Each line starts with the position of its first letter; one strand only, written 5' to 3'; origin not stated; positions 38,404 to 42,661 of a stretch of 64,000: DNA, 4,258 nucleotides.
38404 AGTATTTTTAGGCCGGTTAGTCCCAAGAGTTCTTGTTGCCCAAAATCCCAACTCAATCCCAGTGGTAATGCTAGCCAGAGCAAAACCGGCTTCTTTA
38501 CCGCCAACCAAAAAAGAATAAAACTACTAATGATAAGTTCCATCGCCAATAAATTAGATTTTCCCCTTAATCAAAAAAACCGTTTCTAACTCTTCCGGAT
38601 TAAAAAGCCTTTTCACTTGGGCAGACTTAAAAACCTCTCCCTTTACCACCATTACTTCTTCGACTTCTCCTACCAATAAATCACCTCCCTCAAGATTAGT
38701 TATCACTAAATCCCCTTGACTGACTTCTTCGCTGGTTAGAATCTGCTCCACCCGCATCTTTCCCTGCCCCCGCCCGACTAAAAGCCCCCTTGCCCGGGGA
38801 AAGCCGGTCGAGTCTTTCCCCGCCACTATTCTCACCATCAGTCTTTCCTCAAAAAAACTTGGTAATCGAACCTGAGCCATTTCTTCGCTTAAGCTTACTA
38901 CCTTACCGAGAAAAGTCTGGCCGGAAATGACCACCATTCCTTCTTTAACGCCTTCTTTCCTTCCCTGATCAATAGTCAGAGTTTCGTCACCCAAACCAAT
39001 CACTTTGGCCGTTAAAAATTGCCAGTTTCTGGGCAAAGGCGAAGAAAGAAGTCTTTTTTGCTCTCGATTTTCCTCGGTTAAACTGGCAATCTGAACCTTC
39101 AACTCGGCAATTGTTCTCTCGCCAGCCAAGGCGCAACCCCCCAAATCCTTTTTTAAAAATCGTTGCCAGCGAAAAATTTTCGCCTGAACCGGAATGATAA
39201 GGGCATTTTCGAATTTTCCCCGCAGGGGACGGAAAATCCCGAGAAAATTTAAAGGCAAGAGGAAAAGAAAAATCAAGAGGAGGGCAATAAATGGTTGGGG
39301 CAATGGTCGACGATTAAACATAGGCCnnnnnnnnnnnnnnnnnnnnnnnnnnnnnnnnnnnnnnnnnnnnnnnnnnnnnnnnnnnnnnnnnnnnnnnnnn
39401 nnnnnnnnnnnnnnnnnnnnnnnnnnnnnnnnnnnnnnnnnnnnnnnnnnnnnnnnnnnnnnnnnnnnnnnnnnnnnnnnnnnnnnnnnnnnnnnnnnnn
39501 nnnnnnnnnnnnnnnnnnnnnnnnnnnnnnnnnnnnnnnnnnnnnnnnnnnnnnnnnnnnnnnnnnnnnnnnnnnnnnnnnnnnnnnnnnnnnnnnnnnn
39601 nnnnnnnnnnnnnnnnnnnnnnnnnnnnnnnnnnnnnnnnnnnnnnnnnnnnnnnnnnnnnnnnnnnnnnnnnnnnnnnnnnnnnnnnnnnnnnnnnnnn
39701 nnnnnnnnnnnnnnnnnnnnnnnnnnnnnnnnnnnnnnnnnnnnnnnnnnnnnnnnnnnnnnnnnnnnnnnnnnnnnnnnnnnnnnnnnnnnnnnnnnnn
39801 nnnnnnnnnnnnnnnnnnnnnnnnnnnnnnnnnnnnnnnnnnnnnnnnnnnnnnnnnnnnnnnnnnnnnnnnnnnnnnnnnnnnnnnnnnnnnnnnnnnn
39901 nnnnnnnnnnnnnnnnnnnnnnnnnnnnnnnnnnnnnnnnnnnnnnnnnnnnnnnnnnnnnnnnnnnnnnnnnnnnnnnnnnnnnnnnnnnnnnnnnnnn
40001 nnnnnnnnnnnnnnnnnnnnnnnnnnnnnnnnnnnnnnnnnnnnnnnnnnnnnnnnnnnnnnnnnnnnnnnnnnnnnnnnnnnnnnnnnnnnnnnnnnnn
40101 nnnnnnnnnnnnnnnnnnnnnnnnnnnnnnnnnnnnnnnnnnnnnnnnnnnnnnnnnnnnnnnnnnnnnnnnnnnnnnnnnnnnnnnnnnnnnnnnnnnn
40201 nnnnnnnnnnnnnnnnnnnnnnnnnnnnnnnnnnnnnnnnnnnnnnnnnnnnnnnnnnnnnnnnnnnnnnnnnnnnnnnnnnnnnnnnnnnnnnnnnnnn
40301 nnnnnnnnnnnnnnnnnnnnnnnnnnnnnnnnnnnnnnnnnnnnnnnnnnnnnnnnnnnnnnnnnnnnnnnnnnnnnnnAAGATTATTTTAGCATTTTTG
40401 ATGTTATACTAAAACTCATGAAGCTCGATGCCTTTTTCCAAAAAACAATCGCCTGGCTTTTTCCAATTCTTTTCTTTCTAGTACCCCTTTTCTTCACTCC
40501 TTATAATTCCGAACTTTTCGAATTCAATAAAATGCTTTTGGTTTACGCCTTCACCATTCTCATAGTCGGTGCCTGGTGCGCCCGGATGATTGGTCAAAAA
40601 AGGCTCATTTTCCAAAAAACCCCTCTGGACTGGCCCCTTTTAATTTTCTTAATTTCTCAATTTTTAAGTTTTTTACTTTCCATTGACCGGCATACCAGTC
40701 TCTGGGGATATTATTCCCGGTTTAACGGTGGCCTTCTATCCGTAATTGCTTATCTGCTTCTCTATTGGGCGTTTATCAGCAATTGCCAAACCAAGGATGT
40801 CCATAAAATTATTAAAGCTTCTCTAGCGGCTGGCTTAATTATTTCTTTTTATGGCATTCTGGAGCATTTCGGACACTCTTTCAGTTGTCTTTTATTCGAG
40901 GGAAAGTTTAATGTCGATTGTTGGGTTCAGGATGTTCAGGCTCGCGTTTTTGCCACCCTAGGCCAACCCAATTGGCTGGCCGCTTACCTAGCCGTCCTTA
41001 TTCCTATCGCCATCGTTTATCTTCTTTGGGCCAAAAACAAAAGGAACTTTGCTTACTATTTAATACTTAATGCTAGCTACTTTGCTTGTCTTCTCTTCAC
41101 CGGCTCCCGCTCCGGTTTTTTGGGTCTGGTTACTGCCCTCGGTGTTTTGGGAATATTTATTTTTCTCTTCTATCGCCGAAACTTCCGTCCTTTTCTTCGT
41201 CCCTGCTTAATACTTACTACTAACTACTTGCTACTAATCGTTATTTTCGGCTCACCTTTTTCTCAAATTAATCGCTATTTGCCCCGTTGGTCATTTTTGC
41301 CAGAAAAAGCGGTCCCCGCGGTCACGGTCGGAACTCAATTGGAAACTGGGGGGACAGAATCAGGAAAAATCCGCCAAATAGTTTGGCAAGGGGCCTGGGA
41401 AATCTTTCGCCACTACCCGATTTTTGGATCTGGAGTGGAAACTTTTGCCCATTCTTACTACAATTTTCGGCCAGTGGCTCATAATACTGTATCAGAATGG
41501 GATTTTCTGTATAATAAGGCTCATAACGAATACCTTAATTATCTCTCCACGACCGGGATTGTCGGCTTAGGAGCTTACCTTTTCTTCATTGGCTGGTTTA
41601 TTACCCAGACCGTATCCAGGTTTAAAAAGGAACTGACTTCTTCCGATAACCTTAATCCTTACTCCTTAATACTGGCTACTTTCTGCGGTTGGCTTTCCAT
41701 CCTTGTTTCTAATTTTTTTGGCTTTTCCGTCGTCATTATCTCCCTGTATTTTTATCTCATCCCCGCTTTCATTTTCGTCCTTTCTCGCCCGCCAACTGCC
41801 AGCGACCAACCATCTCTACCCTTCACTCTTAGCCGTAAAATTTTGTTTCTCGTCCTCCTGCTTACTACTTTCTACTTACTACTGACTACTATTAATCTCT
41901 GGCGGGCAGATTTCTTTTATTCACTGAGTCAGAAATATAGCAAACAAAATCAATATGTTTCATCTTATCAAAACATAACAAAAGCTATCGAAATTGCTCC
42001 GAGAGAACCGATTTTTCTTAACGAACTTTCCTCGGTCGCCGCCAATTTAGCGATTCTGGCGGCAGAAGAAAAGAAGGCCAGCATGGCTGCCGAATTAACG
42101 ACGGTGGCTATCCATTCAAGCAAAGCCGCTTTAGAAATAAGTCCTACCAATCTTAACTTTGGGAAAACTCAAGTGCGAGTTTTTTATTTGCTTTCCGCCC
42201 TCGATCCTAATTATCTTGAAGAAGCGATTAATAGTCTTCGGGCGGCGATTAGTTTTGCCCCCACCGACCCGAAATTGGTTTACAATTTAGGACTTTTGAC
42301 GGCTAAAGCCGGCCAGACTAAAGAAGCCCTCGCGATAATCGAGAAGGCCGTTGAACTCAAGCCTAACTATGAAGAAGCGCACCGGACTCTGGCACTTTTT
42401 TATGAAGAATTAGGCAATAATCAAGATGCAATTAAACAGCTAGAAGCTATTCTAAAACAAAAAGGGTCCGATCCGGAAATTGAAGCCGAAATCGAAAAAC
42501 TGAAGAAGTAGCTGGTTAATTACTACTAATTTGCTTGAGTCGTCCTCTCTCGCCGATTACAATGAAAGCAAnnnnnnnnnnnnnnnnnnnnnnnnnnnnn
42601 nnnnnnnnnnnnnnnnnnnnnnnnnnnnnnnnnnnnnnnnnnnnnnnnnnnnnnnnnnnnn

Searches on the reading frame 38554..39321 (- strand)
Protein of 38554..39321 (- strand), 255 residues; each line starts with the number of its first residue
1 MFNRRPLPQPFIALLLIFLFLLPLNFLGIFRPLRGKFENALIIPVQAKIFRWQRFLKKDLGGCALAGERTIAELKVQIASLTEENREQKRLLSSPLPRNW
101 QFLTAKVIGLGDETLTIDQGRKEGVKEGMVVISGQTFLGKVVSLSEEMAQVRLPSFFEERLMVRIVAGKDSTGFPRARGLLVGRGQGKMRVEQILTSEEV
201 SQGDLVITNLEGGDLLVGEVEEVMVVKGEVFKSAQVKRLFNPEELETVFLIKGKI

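Call 36: search_protein_families(library=pfam, proteins=[window:38554-39321:-], max_evalue=0.00001)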
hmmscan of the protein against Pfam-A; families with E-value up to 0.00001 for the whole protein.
window:38554-39321:- (255 aa): 1 family
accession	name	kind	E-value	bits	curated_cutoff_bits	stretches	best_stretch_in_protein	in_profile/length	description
PF04085.20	MreC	-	5.5e-21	75.3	28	1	112-252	10-147/147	Rod shape-determining protein MreC, barrel core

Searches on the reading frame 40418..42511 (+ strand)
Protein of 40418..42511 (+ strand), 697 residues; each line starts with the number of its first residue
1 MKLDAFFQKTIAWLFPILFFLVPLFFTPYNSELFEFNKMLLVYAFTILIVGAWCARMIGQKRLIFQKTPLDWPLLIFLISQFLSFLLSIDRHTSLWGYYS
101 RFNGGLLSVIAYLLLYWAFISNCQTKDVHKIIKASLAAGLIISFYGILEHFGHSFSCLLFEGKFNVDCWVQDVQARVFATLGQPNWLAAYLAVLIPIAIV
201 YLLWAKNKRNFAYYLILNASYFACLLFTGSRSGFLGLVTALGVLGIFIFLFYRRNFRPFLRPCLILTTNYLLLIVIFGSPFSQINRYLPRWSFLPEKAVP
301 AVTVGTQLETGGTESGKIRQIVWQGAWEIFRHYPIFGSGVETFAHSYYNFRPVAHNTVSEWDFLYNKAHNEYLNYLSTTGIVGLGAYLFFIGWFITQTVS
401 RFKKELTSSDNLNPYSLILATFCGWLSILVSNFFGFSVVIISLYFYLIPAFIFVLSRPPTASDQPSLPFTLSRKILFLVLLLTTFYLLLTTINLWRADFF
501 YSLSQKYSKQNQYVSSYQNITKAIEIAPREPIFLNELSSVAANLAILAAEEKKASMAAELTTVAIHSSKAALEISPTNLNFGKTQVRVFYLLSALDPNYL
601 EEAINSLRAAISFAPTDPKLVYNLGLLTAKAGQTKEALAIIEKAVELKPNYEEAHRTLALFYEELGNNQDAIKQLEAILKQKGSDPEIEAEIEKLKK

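Call 78: search_protein_families(library=pfam, proteins=[window:40418-42511:+], max_evalue=0.00001)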
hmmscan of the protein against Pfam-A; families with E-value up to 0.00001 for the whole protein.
window:40418-42511:+ (697 aa): 10 families
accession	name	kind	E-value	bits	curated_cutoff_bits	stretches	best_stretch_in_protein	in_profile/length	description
PF04932.20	Wzy_C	-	1.5e-18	67.5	31.7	1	222-387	7-148/149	O-Antigen ligase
PF14559.12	TPR_19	-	3.9e-11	43.6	25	1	630-690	3-63/68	Tetratricopeptide repeat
PF07719.23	TPR_2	-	4.5e-10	39.3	27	0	620-651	3-34/34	Tetratricopeptide repeat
PF13428.12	TPR_14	-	1e-09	38.6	23.5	0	653-688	2-37/44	Tetratricopeptide repeat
PF13431.12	TPR_17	-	1.4e-09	37.9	24.4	0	642-672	3-33/34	Tetratricopeptide repeat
PF13181.12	TPR_8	-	2.7e-09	36.9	25.7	0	620-651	3-34/34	Tetratricopeptide repeat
PF13414.12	TPR_11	-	3.2e-09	36.8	26.8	0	600-632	10-42/42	TPR repeat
PF13371.12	TPR_9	-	1.2e-08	35.3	35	0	598-658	9-69/73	Tetratricopeptide repeat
PF13432.12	TPR_16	-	6.4e-07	30.1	32.7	0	622-686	1-65/65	Tetratricopeptide repeat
PF00515.34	TPR_1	-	2.5e-06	27.5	27.8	0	622-651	5-34/34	Tetratricopeptide repeat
